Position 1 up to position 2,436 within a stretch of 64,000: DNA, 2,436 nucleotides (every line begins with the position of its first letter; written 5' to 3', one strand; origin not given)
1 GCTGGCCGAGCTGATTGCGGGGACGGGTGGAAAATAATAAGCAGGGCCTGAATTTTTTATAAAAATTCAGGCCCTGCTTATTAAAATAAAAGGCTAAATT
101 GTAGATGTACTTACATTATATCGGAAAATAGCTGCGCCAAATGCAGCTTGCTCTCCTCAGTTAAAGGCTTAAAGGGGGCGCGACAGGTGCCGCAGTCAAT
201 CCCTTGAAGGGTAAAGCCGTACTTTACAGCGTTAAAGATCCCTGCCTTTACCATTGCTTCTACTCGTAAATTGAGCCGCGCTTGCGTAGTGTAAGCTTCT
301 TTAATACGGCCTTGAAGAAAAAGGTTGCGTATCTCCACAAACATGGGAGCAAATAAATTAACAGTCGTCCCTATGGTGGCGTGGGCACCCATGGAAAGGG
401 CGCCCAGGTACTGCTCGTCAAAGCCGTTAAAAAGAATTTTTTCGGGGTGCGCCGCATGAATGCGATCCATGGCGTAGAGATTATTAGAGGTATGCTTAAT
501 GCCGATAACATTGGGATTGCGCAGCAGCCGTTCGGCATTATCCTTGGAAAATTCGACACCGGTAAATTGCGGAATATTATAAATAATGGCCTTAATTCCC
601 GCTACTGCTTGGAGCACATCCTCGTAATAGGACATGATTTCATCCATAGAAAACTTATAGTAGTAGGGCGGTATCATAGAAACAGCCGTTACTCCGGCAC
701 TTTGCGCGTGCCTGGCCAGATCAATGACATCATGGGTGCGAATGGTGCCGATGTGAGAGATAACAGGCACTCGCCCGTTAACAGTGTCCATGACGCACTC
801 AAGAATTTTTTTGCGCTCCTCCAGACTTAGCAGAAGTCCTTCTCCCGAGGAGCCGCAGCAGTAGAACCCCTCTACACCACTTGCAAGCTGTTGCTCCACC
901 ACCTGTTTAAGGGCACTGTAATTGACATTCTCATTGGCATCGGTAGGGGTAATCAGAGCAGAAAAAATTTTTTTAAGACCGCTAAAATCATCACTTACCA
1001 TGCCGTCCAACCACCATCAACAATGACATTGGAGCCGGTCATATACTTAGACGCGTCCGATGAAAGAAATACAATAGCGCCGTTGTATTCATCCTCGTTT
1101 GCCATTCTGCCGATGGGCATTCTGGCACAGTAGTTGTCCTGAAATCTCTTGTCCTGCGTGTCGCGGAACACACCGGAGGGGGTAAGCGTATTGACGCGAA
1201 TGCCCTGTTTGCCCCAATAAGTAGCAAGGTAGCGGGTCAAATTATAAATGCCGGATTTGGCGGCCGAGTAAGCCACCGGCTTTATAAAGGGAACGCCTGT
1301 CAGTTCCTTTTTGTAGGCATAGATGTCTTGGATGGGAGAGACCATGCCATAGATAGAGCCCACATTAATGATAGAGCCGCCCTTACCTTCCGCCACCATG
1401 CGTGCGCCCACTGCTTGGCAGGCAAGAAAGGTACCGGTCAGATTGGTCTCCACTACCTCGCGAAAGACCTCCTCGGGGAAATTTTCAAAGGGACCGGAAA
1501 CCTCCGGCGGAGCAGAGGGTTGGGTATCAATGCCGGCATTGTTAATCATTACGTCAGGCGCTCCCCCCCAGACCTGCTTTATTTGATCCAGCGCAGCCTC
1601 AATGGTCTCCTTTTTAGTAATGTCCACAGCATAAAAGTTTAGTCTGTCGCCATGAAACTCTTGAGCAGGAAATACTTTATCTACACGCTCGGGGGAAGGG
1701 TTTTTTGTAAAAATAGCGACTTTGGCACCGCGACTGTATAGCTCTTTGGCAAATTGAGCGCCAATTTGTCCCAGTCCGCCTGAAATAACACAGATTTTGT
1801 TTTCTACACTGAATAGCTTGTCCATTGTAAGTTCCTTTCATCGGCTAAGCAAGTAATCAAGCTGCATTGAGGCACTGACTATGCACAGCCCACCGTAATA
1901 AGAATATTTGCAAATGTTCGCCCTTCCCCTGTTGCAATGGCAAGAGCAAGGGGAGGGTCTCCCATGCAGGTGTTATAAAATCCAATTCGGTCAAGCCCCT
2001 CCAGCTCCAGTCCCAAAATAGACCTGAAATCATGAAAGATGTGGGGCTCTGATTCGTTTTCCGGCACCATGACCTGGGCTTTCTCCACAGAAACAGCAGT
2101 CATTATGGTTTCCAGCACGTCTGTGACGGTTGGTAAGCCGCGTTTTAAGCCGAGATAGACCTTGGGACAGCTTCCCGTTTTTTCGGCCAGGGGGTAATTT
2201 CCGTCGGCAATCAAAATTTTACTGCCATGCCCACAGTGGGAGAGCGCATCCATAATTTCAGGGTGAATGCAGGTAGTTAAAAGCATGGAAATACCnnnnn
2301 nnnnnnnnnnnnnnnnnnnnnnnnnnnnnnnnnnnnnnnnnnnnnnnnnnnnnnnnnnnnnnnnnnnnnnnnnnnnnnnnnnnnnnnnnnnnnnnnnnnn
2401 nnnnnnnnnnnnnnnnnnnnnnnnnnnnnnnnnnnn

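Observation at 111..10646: GntR-controlled locus combining an amino-acid-type (HAAT/Liv) ABC importer with two pyruvate aldolases, a ribokinase-like kinase, a CBS-less KdsD-like isomerase and FucU/RbsD: possible 2-keto-3-deoxy-sugar-acid (KDO-like) or D-arabinose salvage route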

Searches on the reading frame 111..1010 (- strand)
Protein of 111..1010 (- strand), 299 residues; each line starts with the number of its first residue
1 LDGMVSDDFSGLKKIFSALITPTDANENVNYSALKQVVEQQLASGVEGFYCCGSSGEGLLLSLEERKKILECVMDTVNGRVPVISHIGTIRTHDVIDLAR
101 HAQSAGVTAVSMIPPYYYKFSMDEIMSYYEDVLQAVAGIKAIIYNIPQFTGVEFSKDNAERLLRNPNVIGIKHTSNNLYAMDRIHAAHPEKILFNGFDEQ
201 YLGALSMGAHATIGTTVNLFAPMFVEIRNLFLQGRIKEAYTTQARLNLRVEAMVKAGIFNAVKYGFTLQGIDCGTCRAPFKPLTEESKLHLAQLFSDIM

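Call 7: search_protein_families(library=pfam, proteins=[window:111-1010:-])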
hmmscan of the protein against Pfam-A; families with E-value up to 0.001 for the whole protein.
window:111-1010:- (299 aa): 1 family
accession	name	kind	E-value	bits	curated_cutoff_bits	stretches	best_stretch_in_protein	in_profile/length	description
PF00701.28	DHDPS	-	9.6e-73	244.9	22.1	1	13-295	3-286/289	Dihydrodipicolinate synthetase family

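Call 20: search_solved_structures(query=window:111-1010:-, max_evalue=1e-20)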
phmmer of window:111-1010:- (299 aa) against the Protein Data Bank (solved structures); distinct sequences matched with E-value up to 1e-20: 117 (the best 60 are shown).
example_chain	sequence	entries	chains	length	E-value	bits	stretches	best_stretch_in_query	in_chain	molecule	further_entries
8u8w_A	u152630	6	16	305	1.1e-56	195.6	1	10-296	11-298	N-acetylneuraminate lyase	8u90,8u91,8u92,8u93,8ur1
5a8g_A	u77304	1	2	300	1.8e-55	191.6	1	11-295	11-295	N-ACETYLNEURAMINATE LYASE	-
4ah7_A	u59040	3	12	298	1.8e-55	191.6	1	11-295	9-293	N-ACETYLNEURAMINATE LYASE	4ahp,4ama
4aho_A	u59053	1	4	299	1.8e-55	191.6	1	11-295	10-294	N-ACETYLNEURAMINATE LYASE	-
5kzd_A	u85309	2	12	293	1.9e-55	191.5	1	11-295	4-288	N-acetylneuraminate lyase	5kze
5lky_A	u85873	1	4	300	2.3e-54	187.9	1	11-295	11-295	N-acetylneuraminate lyase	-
4ahq_A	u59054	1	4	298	2.3e-54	187.9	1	11-295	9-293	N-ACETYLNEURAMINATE LYASE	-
3lcl_A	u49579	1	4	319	4.9e-54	186.9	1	11-292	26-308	N-acetylneuraminate lyase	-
3lcf_A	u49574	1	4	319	6.3e-54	186.5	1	11-292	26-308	N-acetylneuraminate lyase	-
2wnn_A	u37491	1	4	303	6.7e-54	186.4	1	11-292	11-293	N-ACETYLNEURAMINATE LYASE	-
2wo5_A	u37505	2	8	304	6.8e-54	186.4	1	11-292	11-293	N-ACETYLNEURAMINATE LYASE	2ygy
1nal_1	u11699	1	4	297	7.3e-54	186.3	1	10-295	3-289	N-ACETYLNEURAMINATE LYASE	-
3lbc_A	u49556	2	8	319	8.6e-54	186.1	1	11-292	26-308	N-acetylneuraminate lyase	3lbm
3lcg_A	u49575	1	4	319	1.2e-53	185.6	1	11-292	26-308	N-acetylneuraminate lyase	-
1fdy_A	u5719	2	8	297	2e-53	184.9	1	11-292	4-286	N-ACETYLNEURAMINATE LYASE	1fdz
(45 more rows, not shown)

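Call 49: search_protein_families(library=ncbifam, proteins=[window:111-1010:-], max_evalue=1e-10)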
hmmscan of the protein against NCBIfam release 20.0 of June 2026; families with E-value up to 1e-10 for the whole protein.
window:111-1010:- (299 aa): 7 families
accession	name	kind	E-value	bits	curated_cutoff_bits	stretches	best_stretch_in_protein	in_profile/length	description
NF003164.0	PRK04147.1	equivalog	3.4e-88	295.7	281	1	12-297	4-289/294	N-acetylneuraminate lyase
TIGR00683.1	nanA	equivalog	1e-70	238.3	382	1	12-287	1-277/293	N-acetylneuraminate lyase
TIGR00674.1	dapA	equivalog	4.2e-52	176.8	206.15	1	15-295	2-283/286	4-hydroxy-tetrahydrodipicolinate synthase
TIGR02313.1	HpaI-NOT-DapA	exception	2e-42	145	396.7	1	17-287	6-278/294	2,4-dihydroxyhept-2-ene-1,7-dioic acid aldolase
NF040954.1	Arch_KDGaldase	equivalog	3.5e-40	138.1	390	1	15-294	3-277/288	bifunctional 2-dehydro-3-deoxy-phosphogluconate/2-dehydro-3-deoxy-6-phosphogalactonate aldolase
NF002958.0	PRK03620.1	subfamily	6.2e-31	107.3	278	1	19-296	18-297/307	5-dehydro-4-deoxyglucarate dehydratase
TIGR03249.1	KdgD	equivalog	3.2e-23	82.3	373.95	1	15-296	12-296/299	5-dehydro-4-deoxyglucarate dehydratase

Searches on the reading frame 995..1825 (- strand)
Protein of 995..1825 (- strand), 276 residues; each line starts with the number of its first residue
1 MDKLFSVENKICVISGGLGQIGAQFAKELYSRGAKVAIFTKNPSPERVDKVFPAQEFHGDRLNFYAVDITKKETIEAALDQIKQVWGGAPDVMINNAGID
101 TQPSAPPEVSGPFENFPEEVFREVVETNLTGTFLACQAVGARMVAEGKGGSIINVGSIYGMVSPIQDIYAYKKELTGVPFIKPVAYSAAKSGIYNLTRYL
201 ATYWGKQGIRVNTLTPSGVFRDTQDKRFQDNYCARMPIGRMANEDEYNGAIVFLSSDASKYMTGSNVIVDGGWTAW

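Call 3: search_protein_families(library=pfam, proteins=[window:995-1825:-])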
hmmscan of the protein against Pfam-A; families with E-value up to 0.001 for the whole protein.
window:995-1825:- (276 aa): 5 families
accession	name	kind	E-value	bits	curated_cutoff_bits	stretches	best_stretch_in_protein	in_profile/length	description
PF13561.12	adh_short_C2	-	1.1e-45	156.5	27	2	21-173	8-147/236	Enoyl-(Acyl carrier protein) reductase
PF00106.31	adh_short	-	2.7e-38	131.8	26.6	2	10-164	1-143/195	short chain dehydrogenase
PF01370.27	Epimerase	-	1.1e-07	32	20.9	1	13-82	2-63/240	NAD dependent epimerase/dehydratase family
PF08659.16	KR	-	1.2e-07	32.2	22.6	1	13-84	4-77/180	KR domain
PF16363.11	GDP_Man_Dehyd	-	2.2e-06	27.8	27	1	14-83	2-75/332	GDP-mannose 4,6 dehydratase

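Call 4: search_protein_families(library=ncbifam, proteins=[window:995-1825:-])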
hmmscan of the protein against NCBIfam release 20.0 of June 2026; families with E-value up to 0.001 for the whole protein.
window:995-1825:- (276 aa): 214 families (the best 25 are shown)
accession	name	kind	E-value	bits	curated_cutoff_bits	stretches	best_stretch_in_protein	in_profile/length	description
NF006619.0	PRK09186.1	equivalog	1.4e-46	159.2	255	1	7-274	2-255/256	oxidoreductase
NF006070.0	PRK08213.1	subfamily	1.7e-46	158.8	279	1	2-275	5-258/259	gluconate 5-dehydrogenase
NF006132.0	PRK08277.1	subfamily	1.1e-44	152.9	281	1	1-276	2-277/280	D-mannonate oxidoreductase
NF009466.0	PRK12826.1-2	subfamily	8.9e-44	149.8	222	1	8-273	2-244/248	3-oxoacyl-ACP reductase FabG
NF005309.0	PRK06841.1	subfamily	1.4e-43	149.2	286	1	1-274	7-253/255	GolD/DthD family dehydrogenase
NF004774.0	PRK06114.1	equivalog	1e-39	136.5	360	1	3-276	10-262/262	SDR family oxidoreductase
NF052558.1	MBtsdlDhBudC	equivalog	2.9e-39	135.1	270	1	8-276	2-244/250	meso-2,3-butanediol dehydrogenase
NF005559.1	PRK07231.1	subfamily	1.2e-38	133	215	1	7-274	2-248/249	glucose 1-dehydrogenase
NF004198.0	PRK05653.1-3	equivalog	1.6e-38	132.6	296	1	7-273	5-246/248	3-oxoacyl-ACP reductase FabG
NF004791.0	PRK06138.1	equivalog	2.3e-38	132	312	1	7-276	3-252/252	SDR family oxidoreductase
NF053701.1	CsHdxCHCADhChcB2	equivalog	3e-38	131.7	350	1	8-275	2-244/245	cis-4-hydroxycyclohexanecarboxylate dehydrogenase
NF005067.0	PRK06484.1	equivalog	4.8e-38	131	713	1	8-275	272-513/524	short chain dehydrogenase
TIGR01830.1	3oxo_ACP_reduc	equivalog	9.4e-38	130.3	297.75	1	13-272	2-237/239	3-oxoacyl-[acyl-carrier-protein] reductase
NF053807.1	RhamDHLra1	equivalog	3.1e-37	128.6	400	1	8-273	3-247/252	L-rhamnose 1-dehydrogenase Lra1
TIGR01832.1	kduD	equivalog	3.1e-37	128.4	338.85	1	5-275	1-247/248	2-dehydro-3-deoxy-D-gluconate 5-dehydrogenase KduD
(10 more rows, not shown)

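Call 42: search_solved_structures(query=window:995-1825:-, max_evalue=1e-25)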
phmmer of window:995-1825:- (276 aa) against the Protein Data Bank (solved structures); distinct sequences matched with E-value up to 1e-25: 6.
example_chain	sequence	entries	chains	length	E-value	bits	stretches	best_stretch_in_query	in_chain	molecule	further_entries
6uh2_A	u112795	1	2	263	3.7e-40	141.3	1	8-274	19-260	Short chain dehydrogenase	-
1vl8_A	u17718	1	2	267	1.8e-32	116.1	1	2-275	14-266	Gluconate 5-dehydrogenase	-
4npc_A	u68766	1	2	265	1.2e-29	106.8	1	2-274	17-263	Sorbitol dehydrogenase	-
4jro_A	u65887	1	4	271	1.8e-27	99.7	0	5-273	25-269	FabG protein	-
4g81_D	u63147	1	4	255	1.5e-26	96.7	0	2-275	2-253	Putative hexonate dehydrogenase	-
3awd_A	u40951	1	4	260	9e-26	94.1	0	6-276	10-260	Putative polyol dehydrogenase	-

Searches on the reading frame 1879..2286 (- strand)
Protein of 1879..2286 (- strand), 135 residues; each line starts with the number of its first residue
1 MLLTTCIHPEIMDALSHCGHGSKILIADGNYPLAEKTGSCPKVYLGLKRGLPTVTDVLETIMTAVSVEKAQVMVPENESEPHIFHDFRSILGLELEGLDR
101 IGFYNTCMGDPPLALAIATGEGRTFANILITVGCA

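Call 3: search_protein_families(library=pfam, proteins=[window:1879-2286:-])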
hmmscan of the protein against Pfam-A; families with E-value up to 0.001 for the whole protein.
window:1879-2286:- (135 aa): 1 family
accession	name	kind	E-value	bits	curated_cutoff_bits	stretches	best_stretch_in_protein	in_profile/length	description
PF05025.18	RbsD_FucU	-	2.6e-24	86.7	25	1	1-134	1-137/138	RbsD / FucU transport protein family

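Call 4: search_protein_families(library=ncbifam, proteins=[window:1879-2286:-])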
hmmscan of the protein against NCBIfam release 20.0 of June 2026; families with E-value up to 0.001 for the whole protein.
window:1879-2286:- (135 aa): 2 families
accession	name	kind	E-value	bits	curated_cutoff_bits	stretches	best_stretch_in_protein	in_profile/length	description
NF008761.0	PRK11797.1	equivalog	5.5e-10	39.6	93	1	4-84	4-81/139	D-ribose pyranase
NF011949.0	PRK15420.1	equivalog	0.00075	19.5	141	0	5-133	7-137/140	L-fucose mutarotase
